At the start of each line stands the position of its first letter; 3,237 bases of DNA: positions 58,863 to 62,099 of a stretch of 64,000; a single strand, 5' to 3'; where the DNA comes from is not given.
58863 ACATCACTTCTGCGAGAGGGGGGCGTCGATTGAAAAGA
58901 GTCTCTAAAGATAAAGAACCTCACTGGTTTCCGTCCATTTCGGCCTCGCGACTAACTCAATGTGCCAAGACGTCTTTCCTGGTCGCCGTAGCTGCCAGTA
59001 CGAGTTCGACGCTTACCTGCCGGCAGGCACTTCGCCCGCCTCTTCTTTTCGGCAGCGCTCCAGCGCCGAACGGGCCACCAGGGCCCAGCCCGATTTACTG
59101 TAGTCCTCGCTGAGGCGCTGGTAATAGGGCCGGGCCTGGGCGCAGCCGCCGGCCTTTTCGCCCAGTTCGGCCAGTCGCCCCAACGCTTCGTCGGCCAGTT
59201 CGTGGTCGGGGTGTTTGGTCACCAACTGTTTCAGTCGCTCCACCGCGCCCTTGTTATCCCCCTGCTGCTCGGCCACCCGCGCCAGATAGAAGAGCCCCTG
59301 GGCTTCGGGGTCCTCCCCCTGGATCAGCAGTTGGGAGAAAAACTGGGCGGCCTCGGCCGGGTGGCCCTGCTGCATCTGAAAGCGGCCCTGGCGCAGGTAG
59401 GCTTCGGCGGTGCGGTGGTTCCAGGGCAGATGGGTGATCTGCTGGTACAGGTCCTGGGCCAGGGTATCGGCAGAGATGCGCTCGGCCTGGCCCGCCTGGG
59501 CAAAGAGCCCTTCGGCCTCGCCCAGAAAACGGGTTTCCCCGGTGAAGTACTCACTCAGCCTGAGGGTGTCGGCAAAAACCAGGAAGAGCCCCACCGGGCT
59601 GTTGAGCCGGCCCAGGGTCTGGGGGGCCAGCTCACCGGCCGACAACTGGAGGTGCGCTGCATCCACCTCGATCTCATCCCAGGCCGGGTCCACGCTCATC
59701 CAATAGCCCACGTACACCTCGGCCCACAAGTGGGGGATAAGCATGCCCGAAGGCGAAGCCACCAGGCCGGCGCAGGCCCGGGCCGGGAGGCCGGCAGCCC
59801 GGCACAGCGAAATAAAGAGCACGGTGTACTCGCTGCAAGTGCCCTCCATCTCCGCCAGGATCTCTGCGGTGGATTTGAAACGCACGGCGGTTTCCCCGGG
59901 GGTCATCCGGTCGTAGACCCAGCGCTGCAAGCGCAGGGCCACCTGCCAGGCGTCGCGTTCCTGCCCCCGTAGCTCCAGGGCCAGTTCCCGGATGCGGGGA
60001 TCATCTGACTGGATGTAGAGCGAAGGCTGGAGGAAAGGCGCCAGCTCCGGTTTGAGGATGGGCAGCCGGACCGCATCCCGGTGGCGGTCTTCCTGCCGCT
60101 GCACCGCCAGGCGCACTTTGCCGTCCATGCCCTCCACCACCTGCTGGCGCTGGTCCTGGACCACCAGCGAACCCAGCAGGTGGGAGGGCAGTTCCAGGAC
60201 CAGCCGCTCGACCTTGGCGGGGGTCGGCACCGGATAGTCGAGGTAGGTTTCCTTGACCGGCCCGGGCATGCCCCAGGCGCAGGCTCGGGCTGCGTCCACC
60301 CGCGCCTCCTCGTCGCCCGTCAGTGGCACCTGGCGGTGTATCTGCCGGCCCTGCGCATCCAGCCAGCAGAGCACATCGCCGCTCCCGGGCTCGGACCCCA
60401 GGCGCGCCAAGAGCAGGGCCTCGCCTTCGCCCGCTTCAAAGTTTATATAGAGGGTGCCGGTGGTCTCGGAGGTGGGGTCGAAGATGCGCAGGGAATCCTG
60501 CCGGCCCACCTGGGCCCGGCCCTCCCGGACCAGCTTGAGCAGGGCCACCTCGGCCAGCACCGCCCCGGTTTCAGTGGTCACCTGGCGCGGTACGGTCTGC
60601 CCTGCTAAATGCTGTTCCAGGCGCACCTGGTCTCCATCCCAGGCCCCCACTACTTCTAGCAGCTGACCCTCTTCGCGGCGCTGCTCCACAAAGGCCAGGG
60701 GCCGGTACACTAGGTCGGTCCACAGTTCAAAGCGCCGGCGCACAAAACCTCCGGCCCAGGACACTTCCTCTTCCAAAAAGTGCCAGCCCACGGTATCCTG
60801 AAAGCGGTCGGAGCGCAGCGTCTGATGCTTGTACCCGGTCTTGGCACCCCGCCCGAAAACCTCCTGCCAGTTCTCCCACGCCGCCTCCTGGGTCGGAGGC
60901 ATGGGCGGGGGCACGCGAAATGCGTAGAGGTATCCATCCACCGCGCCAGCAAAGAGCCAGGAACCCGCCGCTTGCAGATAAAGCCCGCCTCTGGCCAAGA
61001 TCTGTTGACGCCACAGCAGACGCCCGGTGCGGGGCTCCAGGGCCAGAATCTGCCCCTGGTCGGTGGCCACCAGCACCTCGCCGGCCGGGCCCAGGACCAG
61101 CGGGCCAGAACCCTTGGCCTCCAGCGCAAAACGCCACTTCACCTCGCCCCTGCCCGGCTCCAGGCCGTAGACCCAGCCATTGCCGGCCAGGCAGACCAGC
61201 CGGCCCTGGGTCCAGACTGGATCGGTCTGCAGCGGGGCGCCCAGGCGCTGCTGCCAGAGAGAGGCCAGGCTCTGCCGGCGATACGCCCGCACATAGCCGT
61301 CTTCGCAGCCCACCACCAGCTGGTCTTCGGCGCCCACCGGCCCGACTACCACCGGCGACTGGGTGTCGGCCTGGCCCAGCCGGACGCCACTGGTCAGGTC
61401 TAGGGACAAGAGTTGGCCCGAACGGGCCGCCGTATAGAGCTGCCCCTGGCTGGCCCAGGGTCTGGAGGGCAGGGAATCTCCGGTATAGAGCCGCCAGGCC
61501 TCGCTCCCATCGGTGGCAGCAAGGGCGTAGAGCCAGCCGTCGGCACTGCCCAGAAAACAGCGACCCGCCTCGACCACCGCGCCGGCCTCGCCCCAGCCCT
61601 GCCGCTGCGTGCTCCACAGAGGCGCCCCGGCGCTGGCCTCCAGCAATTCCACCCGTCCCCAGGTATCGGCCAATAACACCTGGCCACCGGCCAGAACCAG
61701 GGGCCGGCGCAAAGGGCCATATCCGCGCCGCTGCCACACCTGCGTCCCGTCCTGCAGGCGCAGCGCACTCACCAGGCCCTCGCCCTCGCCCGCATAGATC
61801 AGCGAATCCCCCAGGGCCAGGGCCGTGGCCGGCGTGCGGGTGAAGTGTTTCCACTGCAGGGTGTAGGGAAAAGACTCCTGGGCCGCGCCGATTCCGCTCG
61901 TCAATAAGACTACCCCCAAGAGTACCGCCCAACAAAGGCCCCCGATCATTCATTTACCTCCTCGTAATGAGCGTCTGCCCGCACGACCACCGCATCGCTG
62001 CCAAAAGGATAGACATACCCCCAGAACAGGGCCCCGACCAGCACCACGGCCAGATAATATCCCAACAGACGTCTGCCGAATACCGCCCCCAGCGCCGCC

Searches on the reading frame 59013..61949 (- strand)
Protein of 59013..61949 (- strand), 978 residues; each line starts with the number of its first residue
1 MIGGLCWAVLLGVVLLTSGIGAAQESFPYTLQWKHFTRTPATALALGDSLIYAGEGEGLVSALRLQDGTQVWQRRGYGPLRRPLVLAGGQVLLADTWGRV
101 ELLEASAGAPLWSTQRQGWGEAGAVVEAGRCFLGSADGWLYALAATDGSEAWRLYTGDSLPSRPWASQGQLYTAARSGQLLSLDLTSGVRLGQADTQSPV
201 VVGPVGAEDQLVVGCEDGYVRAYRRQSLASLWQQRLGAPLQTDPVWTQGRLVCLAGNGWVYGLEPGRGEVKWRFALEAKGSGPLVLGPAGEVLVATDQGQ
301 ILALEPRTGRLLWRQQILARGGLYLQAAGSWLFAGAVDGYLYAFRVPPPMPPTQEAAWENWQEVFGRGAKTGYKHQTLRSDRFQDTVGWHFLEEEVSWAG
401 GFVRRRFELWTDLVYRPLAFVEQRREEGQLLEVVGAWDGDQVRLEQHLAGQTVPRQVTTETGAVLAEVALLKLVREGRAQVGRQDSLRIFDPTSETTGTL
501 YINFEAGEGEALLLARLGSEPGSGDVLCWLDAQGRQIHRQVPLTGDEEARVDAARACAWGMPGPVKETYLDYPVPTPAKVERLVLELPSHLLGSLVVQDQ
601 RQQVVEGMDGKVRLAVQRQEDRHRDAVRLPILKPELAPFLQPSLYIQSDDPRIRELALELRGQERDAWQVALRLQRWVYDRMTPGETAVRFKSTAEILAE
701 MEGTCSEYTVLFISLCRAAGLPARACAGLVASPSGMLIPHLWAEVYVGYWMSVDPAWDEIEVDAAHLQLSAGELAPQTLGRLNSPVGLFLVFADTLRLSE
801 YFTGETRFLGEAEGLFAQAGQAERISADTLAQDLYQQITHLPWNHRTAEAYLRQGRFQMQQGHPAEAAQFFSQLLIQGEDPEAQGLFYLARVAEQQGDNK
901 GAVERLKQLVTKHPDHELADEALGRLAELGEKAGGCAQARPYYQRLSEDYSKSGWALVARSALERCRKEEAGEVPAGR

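Call 24: find_encoding_contigs(protein=window:59013-61949:-, flank=10000, max_places=1)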
Protein window:59013-61949:- (978 aa): 3 contigs read that carry it; 1 place shown.
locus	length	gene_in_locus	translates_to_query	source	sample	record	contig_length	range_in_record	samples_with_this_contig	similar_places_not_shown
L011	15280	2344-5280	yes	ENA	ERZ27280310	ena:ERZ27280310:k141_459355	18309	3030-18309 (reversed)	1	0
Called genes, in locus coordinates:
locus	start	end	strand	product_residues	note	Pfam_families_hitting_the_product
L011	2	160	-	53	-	?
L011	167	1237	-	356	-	-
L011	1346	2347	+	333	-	PF03773:ArsP_1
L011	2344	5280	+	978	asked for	PF01011:PQQ (faint), PF13360:PQQ_2, PF13428:TPR_14 (faint), PF13570:Beta-prop_ACSF4, PF13360:PQQ_2, PF13570:Beta-prop_ACSF4, PF13360:PQQ_2, PF01841:Transglut_core, +4 more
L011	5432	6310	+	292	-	PF01634:HisG, PF12974:Phosphonate-bd (weak), PF08029:HisG_C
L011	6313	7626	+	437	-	PF00815:Histidinol_dh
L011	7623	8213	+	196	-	PF00475:IGPD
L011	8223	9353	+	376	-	PF20706:GT4-conflict, PF13439:Glyco_transf_4, PF13579:Glyco_trans_4_4, PF00534:Glycos_transf_1, PF13692:Glyco_trans_1_4, PF13524:Glyco_trans_1_2 (weak)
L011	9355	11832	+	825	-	PF09586:YfhO (faint)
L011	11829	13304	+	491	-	PF13440:Polysacc_synt_3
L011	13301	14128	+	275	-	PF00535:Glycos_transf_2, PF13641:Glyco_tranf_2_3, PF13632:Glyco_trans_2_3 (weak)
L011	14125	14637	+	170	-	PF01467:CTP_transf_like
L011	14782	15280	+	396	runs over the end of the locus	PF02746:MR_MLE_N, PF13378:MR_MLE_C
